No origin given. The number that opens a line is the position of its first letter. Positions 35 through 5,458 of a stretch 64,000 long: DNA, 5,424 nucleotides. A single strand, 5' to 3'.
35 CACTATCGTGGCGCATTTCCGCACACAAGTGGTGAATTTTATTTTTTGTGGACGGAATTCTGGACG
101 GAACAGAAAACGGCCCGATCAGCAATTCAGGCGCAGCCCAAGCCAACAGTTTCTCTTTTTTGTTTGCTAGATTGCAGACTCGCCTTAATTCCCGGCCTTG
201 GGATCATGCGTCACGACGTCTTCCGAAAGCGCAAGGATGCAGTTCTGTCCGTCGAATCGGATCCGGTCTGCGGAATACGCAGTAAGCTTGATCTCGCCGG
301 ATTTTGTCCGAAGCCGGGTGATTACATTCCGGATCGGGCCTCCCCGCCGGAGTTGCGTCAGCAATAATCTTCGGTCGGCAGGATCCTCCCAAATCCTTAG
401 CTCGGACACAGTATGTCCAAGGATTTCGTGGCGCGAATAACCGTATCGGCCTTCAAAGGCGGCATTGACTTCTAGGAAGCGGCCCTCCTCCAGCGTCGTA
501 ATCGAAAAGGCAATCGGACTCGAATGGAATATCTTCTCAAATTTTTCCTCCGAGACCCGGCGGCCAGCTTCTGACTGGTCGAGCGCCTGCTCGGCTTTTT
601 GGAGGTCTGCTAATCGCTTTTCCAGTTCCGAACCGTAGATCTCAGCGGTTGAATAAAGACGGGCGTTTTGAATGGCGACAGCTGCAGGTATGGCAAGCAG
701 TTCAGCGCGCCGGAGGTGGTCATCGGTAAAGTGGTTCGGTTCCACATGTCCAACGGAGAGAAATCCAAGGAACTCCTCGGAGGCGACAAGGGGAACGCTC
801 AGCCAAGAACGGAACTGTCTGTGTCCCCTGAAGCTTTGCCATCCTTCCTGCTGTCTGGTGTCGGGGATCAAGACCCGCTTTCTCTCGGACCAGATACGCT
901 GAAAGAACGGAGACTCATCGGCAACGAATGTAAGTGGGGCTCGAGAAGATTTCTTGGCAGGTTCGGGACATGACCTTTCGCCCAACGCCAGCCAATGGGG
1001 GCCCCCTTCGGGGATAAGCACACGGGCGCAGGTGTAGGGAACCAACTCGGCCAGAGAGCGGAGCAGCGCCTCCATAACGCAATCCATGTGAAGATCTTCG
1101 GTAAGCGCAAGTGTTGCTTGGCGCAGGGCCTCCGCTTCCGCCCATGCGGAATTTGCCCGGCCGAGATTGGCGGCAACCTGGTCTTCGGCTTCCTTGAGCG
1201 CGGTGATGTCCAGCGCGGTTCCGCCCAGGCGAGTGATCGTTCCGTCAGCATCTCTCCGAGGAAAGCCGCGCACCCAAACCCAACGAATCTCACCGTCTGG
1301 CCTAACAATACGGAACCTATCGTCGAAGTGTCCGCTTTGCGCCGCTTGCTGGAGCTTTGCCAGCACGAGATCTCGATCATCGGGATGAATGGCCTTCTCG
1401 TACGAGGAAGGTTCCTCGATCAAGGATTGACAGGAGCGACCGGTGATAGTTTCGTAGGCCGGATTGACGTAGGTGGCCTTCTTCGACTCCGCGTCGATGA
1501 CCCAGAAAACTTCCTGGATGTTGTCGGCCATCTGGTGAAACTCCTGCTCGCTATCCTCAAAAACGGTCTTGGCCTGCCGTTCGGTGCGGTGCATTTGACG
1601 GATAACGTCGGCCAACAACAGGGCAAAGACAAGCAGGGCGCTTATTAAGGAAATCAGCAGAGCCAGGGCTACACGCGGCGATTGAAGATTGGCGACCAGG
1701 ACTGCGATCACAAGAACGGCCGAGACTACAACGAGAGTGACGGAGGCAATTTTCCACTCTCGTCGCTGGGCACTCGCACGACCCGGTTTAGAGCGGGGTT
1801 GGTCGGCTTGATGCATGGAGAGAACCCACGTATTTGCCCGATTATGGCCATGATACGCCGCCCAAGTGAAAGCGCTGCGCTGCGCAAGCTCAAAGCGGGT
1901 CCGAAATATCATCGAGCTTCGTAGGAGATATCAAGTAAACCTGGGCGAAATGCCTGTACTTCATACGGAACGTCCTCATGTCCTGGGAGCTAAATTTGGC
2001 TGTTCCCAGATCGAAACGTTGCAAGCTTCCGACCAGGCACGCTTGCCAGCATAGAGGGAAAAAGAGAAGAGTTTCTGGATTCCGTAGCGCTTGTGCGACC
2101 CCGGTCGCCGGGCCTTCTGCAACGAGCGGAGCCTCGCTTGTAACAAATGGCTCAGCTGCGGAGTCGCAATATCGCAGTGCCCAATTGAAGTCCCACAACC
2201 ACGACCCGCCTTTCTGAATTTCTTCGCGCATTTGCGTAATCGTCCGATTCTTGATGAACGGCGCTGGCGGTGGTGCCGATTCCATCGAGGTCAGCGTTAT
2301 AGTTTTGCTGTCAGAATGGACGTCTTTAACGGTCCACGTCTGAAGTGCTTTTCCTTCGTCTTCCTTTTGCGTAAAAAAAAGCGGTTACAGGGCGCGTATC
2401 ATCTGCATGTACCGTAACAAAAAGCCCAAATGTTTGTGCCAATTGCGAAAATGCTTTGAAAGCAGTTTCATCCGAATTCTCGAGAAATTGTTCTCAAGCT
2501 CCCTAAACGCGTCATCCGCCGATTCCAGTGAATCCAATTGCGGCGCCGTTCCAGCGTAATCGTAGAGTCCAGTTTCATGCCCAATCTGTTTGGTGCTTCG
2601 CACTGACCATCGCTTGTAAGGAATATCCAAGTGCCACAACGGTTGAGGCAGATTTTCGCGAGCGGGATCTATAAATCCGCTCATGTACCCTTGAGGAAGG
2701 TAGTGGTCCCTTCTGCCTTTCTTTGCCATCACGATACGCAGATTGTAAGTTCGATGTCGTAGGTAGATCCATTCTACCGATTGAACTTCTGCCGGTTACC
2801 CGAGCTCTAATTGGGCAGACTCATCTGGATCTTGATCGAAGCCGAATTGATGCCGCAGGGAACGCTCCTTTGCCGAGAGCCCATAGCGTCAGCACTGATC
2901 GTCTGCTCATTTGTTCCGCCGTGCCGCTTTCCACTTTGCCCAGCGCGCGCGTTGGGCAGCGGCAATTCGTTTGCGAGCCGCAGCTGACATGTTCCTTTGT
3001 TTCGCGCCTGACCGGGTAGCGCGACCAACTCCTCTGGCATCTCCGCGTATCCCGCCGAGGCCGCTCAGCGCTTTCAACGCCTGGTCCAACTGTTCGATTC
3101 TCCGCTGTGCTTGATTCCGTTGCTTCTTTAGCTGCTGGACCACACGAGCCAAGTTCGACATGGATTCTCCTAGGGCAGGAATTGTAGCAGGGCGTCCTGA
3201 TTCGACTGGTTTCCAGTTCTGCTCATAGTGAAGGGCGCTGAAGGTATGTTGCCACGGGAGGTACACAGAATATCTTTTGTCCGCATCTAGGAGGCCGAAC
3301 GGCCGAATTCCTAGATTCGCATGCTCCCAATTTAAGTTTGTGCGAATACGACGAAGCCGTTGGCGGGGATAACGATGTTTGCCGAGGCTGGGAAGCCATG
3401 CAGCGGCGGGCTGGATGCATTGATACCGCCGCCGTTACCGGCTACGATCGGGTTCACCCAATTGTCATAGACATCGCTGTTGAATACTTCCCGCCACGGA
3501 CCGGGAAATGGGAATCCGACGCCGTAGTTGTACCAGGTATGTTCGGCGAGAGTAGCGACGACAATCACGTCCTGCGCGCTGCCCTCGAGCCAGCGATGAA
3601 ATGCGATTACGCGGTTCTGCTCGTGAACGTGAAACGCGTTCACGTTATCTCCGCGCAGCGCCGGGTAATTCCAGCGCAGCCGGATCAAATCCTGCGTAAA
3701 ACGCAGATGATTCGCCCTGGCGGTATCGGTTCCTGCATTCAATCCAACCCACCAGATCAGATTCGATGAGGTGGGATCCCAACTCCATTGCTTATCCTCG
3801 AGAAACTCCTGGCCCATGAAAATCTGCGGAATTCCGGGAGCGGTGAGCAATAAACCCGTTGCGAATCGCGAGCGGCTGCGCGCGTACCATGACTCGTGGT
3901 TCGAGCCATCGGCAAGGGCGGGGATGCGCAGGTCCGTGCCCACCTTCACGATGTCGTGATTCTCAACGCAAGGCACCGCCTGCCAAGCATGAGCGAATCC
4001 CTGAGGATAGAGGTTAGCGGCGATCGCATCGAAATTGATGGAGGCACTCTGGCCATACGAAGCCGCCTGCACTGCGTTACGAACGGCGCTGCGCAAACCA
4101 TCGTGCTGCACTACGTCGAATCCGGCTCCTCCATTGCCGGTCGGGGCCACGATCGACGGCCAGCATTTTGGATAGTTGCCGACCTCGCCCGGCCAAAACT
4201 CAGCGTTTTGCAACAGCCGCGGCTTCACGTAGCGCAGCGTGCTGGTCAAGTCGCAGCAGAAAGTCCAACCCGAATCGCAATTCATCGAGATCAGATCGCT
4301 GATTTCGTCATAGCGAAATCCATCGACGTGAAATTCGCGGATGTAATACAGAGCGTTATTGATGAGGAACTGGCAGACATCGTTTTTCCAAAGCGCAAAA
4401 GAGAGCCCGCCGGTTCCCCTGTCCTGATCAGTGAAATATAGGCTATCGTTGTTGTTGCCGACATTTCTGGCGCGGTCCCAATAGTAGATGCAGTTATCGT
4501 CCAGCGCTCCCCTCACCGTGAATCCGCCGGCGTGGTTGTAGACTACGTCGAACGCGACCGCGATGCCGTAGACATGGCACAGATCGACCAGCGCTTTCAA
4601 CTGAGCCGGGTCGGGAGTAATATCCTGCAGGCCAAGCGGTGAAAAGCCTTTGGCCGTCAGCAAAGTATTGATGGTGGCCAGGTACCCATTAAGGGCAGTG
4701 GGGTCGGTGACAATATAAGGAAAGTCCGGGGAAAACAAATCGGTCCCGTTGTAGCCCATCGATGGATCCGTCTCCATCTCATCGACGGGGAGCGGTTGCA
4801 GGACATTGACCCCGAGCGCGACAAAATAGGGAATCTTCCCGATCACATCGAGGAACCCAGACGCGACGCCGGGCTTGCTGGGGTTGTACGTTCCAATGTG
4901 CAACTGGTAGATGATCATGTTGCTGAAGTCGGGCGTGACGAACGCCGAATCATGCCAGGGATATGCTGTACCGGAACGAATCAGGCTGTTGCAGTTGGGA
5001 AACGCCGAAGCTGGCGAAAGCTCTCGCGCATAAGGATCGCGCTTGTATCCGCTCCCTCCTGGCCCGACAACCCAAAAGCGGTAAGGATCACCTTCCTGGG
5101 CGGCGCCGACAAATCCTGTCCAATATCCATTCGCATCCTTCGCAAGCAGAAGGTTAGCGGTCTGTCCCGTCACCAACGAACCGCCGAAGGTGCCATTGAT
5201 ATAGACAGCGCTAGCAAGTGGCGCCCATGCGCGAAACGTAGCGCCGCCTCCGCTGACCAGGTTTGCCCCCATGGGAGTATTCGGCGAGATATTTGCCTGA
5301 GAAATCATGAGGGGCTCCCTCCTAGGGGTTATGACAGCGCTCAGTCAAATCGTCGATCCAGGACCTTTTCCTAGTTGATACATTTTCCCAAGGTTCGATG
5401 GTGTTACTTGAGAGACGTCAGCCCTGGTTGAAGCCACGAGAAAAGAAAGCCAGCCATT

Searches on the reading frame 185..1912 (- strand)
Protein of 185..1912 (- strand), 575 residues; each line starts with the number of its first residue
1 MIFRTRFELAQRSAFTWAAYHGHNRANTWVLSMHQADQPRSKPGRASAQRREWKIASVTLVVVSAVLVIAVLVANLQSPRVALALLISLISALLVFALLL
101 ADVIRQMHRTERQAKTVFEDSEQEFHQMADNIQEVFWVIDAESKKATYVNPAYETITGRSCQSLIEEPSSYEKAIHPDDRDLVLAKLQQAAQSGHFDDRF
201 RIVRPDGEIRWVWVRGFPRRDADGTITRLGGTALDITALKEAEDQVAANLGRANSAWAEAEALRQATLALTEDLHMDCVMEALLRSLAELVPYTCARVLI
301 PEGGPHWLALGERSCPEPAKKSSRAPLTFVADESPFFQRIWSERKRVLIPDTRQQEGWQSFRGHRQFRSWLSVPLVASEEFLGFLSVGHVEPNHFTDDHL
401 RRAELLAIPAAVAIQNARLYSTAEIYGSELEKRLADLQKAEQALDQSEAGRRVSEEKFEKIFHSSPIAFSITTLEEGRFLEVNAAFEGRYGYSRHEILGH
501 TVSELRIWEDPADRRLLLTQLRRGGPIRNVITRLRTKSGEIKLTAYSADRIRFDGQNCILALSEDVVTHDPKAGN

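Call 10: search_protein_families(library=pfam, max_evalue=0.00001, proteins=[window:185-1912:-])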
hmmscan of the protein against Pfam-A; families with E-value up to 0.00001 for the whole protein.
window:185-1912:- (575 aa): 8 families
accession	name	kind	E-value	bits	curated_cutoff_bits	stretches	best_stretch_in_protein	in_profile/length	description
PF08447.18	PAS_3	-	6.3e-27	94.1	25.6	1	147-233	2-89/89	PAS fold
PF00989.32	PAS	-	1.4e-24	86.7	22.6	2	124-236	2-113/113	PAS fold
PF08448.16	PAS_4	-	2.7e-16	60.2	23.1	1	130-240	2-109/110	PAS fold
PF13185.12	GAF_2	-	2.8e-15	57.2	28.6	1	277-415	5-136/136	GAF domain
PF13426.13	PAS_9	-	2e-14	54.2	27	1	471-565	6-100/103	PAS domain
PF13188.13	PAS_8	-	2e-12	46.9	21.8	0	456-510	1-49/65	PAS domain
PF01590.32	GAF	-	1.4e-09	39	22.4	1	279-414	5-133/133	GAF domain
PF13492.12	GAF_3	-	7.5e-06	26.8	27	0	277-416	3-129/129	GAF domain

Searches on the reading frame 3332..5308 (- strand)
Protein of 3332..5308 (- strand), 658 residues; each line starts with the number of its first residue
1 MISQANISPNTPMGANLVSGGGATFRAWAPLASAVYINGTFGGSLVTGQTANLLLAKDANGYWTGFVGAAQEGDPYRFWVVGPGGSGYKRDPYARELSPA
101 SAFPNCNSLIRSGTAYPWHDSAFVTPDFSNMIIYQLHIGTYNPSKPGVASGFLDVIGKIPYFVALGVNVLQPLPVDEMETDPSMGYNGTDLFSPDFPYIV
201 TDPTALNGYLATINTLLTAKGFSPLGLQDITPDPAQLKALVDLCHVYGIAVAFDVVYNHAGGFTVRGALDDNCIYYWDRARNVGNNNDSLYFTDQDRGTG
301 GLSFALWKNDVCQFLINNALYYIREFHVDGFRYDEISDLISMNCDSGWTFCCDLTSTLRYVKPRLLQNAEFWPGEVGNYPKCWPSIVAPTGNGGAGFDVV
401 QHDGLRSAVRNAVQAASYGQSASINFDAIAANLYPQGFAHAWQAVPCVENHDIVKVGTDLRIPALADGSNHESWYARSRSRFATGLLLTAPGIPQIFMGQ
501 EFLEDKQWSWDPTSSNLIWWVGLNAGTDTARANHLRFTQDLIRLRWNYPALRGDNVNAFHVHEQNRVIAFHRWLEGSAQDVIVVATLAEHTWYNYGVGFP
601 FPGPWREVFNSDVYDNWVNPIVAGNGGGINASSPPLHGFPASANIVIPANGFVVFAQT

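Call 10: search_protein_families(library=pfam, max_evalue=0.00001, proteins=[window:3332-5308:-])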
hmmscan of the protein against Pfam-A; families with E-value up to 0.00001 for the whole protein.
window:3332-5308:- (658 aa): 3 families
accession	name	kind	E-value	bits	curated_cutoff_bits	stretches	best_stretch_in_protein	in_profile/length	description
PF02806.24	Alpha-amylase_C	-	5e-10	40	21.2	1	562-656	6-93/95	Alpha amylase, C-terminal all-beta domain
PF02922.24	CBM_48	-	3.6e-08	34.1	22.4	1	12-94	1-83/83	Carbohydrate-binding module 48 (Isoamylase N-terminal domain)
PF00128.31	Alpha-amylase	-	4.4e-06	26.6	22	0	236-262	68-94/446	Alpha amylase, catalytic domain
